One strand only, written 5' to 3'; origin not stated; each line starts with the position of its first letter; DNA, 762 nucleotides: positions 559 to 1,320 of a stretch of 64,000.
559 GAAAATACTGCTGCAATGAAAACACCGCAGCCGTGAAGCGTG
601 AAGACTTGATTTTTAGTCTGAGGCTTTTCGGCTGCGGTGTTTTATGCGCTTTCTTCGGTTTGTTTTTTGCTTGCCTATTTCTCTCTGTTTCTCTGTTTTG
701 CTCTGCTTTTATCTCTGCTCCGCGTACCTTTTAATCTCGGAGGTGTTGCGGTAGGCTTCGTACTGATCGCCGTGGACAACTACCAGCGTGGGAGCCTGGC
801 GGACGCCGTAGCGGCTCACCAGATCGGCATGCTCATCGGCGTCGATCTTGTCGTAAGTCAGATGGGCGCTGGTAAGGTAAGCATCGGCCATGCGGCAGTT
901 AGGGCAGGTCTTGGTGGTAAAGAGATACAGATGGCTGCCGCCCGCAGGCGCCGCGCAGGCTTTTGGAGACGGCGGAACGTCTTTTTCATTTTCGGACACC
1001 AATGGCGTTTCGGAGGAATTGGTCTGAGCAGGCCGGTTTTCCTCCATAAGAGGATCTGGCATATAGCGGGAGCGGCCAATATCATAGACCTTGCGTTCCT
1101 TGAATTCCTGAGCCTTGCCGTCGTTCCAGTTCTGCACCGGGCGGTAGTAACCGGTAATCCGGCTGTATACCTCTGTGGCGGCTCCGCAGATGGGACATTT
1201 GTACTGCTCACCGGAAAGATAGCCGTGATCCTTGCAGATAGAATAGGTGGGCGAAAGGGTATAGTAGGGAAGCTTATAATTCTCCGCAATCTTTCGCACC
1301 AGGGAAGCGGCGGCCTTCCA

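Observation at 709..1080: NrdD with a C-terminal thioredoxin/glutaredoxin-like (NrdH/YruB-type) domain fused after the glycyl-radical motif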

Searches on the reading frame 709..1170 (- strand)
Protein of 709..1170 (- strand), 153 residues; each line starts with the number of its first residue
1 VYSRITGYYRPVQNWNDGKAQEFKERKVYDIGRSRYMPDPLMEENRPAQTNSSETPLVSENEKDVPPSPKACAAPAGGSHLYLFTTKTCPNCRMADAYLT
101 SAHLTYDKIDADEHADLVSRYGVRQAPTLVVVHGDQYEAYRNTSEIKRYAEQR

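Call 3: search_protein_families(library=pfam, proteins=[window:709-1080:-], max_evalue=0.1)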
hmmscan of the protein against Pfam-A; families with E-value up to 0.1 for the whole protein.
window:709-1080:- (123 aa): 6 families
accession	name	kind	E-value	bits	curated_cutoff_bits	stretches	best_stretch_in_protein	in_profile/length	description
PF00462.30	Glutaredoxin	-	3e-07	31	22.9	1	53-101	3-55/60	Glutaredoxin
PF00085.26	Thioredoxin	-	4.8e-07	30.2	23.5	1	50-111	21-89/103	Thioredoxin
PF13098.12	Thioredoxin_2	-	1.4e-05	25.8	27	1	47-116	5-100/104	Thioredoxin-like domain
PF05768.20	Glrx-like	-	0.0033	18.2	26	1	51-103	2-57/77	Glutaredoxin-like domain (DUF836)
PF13417.12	GST_N_3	-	0.026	15.3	22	1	53-123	1-70/75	Glutathione S-transferase, N-terminal domain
PF13192.12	Thioredoxin_3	-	0.032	14.7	24.8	1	56-101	7-55/76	Thioredoxin domain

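Call 4: search_protein_families(library=ncbifam, proteins=[window:709-1080:-], max_evalue=0.1)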
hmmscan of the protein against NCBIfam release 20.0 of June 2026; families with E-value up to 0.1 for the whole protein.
window:709-1080:- (123 aa): 15 families
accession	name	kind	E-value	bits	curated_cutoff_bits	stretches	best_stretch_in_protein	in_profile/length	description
TIGR02196.1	GlrX_YruB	hypoth_equivalog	4.5e-07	30.3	88.55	1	53-103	4-58/74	glutaredoxin-like protein, YruB-family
TIGR02187.2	PDO_seleno_TRX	equivalog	4.6e-05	22.9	185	1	49-106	130-192/209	protein disulfide oxidoreductase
TIGR02194.1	GlrX_NrdH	subfamily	8.7e-05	22.7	85.75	1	53-102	3-55/72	glutaredoxin-like protein NrdH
TIGR01126.1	pdi_dom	equivalog_domain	0.00013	22.2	107.2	1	65-122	40-103/105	protein disulfide-isomerase domain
TIGR02181.1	GRX_bact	equivalog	0.00014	22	90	1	53-88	3-38/80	glutaredoxin 3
TIGR01068.1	thioredoxin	equivalog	0.00026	21.1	96.8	1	59-107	26-80/101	thioredoxin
TIGR00411.1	redox_disulf_1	equivalog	0.00048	20.1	92.75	1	51-101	3-59/82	MJ0307 family thioredoxin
TIGR01130.1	ER_PDI_fam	subfamily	0.00052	19.7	344.25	1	73-121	53-105/476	protein disulfide-isomerase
NF041212.1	Uxx_star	subfamily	0.00095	19.4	66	1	53-90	3-40/70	Uxx-star family glutaredoxin-like (seleno)protein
NF007923.0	PRK10638.1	equivalog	0.0015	18.6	129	1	52-87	5-44/83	glutaredoxin 3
TIGR02200.1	GlrX_actino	hypoth_equivalog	0.0027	18.1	89.5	1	51-84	2-35/77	mycoredoxin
NF006898.0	PRK09381.1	equivalog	0.038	14.4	138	1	49-105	23-85/109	thioredoxin TrxA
NF047338.1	gluta_UXX_star_3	exception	0.053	13.6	97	0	53-89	3-39/70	UXX-star (seleno)protein family 3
NF040494.1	nitrored_ArsF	subfamily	0.058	13.8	60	0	69-114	34-81/106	nitrophenyl compound nitroreductase subunit ArsF family protein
TIGR01617.1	arsC_related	subfamily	0.064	13.5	75.05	1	51-84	1-34/117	Spx/MgsR family RNA polymerase-binding regulatory protein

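Call 10: find_homologous_proteins(query=window:709-1170:-)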
Query window:709-1170:- (153 aa): 1341 proteins with E <= 0.001 among 1365 candidates; the best 120 are listed.
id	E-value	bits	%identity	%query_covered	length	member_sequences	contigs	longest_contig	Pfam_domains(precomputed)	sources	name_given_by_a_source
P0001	1.4e-62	228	69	100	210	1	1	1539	PF00462.31,PF00085.27,PF13597.12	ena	-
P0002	7.3e-47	177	54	100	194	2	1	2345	PF00462.31,PF00085.27,PF13597.12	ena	-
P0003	1.9e-41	159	55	100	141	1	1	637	PF00462.31,PF00085.27,PF13597.12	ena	-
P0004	7.6e-39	151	52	99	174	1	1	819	PF00462.31,PF00085.27,PF13597.12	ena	-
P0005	1.7e-37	147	50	97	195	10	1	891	PF00085.27,PF13597.12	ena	-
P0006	3.2e-37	146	50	100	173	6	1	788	PF00462.31,PF00085.27,PF13597.12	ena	-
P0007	3.6e-37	145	48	100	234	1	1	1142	PF00462.31,PF13597.12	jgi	-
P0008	4.9e-37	145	50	99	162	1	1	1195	PF00462.31,PF13597.12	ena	-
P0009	8.6e-37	144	47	100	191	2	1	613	PF00462.31,PF00085.27,PF13597.12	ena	-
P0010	1.1e-36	144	50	99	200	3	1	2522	PF00462.31,PF13597.12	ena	-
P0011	1.6e-36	143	47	100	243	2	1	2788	PF00462.31,PF00085.27,PF13098.14,PF13597.12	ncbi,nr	ncbi:MAG: ribonucleoside triphosphate reductase, partial [Lachnospiraceae bacterium]|nr:ribonucleosi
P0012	1.7e-36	143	50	99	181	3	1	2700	PF00462.31,PF00085.27,PF13597.12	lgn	-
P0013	1.8e-36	143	51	98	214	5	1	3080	PF00462.31,PF13192.13,PF13597.12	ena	-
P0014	2.1e-36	143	51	98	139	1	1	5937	PF00462.31,PF00085.27,PF13098.14,PF13597.12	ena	-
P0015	2.3e-36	143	50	99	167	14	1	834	PF00462.31,PF13192.13,PF00085.27,PF13905.13,PF13098.14,PF13597.12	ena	-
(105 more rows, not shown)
